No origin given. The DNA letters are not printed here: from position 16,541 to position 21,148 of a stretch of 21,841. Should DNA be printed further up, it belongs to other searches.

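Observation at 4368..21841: At least five tandem giant paralogs (ZnR-cyclase-STAND-TPR-ConA-like) behind one promoter: candidate NLR-like sensor array with cyclic-nucleotide output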

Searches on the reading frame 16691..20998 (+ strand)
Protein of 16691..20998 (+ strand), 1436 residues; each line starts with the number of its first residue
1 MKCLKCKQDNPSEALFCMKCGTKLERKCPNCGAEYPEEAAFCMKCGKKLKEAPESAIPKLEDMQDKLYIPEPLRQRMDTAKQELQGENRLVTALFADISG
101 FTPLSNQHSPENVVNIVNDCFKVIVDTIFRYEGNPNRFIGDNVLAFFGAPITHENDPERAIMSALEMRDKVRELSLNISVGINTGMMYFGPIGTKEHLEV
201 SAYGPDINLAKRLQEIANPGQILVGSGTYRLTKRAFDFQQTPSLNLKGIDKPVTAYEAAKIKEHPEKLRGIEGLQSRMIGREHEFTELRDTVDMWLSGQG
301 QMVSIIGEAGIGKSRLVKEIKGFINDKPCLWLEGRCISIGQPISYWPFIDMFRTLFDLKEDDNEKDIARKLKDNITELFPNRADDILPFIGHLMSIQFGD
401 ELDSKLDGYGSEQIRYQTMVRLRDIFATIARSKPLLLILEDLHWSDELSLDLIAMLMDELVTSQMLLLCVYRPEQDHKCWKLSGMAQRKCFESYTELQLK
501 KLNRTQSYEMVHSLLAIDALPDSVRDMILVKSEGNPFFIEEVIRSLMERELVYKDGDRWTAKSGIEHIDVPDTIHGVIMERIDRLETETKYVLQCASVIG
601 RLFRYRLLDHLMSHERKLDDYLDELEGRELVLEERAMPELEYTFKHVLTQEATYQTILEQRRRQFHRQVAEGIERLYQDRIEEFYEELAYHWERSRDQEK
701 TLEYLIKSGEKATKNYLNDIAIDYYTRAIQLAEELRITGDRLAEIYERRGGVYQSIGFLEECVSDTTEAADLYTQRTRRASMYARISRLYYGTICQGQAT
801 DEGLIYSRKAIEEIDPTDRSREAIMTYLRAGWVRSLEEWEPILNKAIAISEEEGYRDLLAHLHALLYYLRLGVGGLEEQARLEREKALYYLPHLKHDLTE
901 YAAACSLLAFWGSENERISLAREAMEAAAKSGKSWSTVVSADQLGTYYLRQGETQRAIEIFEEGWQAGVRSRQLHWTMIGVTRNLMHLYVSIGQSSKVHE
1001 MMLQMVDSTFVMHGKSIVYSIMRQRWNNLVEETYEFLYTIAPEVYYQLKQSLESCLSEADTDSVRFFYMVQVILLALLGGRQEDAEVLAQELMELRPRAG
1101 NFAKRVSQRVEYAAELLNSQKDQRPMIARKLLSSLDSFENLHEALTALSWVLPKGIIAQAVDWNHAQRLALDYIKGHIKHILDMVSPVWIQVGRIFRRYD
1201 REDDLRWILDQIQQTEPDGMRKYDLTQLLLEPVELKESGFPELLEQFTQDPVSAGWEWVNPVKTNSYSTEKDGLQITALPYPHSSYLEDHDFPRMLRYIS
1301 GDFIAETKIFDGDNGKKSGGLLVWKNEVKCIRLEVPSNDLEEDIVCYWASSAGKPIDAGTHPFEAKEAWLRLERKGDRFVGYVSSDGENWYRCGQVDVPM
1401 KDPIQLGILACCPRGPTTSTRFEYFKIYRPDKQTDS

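Call 6: search_protein_families(library=pfam, proteins=[window:16691-20998:+], max_evalue=0.01)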
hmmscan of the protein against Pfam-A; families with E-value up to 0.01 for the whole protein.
window:16691-20998:+ (1436 aa): 10 families
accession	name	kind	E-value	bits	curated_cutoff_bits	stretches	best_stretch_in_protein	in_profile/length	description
PF13191.12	AAA_16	-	3e-24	86.8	32.6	1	278-463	2-162/167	AAA ATPase domain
PF00211.25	Guanylate_cyc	-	2e-20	73.6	21.9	1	90-254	8-177/183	Adenylate and Guanylate cyclase catalytic domain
PF13240.11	Zn_Ribbon_1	-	2.3e-12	46.7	25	2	27-49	1-23/23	zinc-ribbon domain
PF07081.18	DUF1349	-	1.3e-11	44.9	32.4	1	1269-1427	11-176/179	Protein of unknown function (DUF1349)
PF12773.13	DZR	-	4.4e-11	43.2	27.3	1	3-46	1-45/45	Double zinc ribbon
PF13248.11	Zn_ribbon_3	-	4.6e-05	23.2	27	1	26-49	3-26/26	zinc-ribbon domain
PF17851.8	GH43_C2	-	0.00011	22.4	22.7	1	1246-1395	3-158/203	Beta xylosidase C-terminal Concanavalin A-like domain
PF13424.12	TPR_12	-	0.0032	18.1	30.1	1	919-963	24-70/77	Tetratricopeptide repeat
PF13401.12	AAA_22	-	0.0048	17.7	27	0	300-445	5-96/130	AAA domain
PF24460.1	DUF7575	-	0.0058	16.4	28.5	1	26-49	4-27/28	Domain of unknown function (DUF7575)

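Call 8: search_protein_families(library=padloc, proteins=[window:16691-20998:+], max_evalue=0.01)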
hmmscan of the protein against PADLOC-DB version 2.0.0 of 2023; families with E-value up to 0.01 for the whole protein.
window:16691-20998:+ (1436 aa): 9 families
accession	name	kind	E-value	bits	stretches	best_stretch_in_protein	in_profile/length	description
PDLC02370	PycC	-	1.8e-16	58.4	1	85-240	77-246/340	-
PDLC00734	PycC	-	4.3e-13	47.1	1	77-215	176-322/374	Pycsar cyclase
PDLC00764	PycC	-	8.2e-13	46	1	86-167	90-168/449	Pycsar cyclase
PDLC02366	PycC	-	6.3e-10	36.6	1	70-236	256-437/486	-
PDLC02367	PycC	-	5.9e-09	33.7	1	91-240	44-200/226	-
PDLC00765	PycC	-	1.1e-08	32.7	1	91-230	258-410/477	Pycsar cyclase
PDLC00767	PycC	-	3e-06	24.8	1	84-166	86-165/337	Pycsar cyclase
PDLC02369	PycC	-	8.9e-06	23.4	1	90-231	46-190/248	-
PDLC00766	PycC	-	0.0019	15.7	0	91-231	44-194/232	Pycsar cyclase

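Call 9: search_protein_families(library=ncbifam, proteins=[window:16691-20998:+], max_evalue=0.01)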
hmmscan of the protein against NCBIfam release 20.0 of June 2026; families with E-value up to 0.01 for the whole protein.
window:16691-20998:+ (1436 aa): 3 families
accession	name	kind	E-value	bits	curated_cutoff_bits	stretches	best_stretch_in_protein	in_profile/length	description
TIGR03903.1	TOMM_kin_cyc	equivalog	1.6e-77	261.5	705.75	1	69-729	267-918/1267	TOMM system kinase/cyclase fusion protein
NF011149.0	PRK14559.1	equivalog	3.7e-08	32.6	374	1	2-73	3-75/642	serine/threonine phosphatase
NF058673.1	LipAdnlyCyLipJMY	equivalog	2.6e-05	23.1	800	1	81-249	286-440/449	bifunctional lipase/adenylate cyclase LipJ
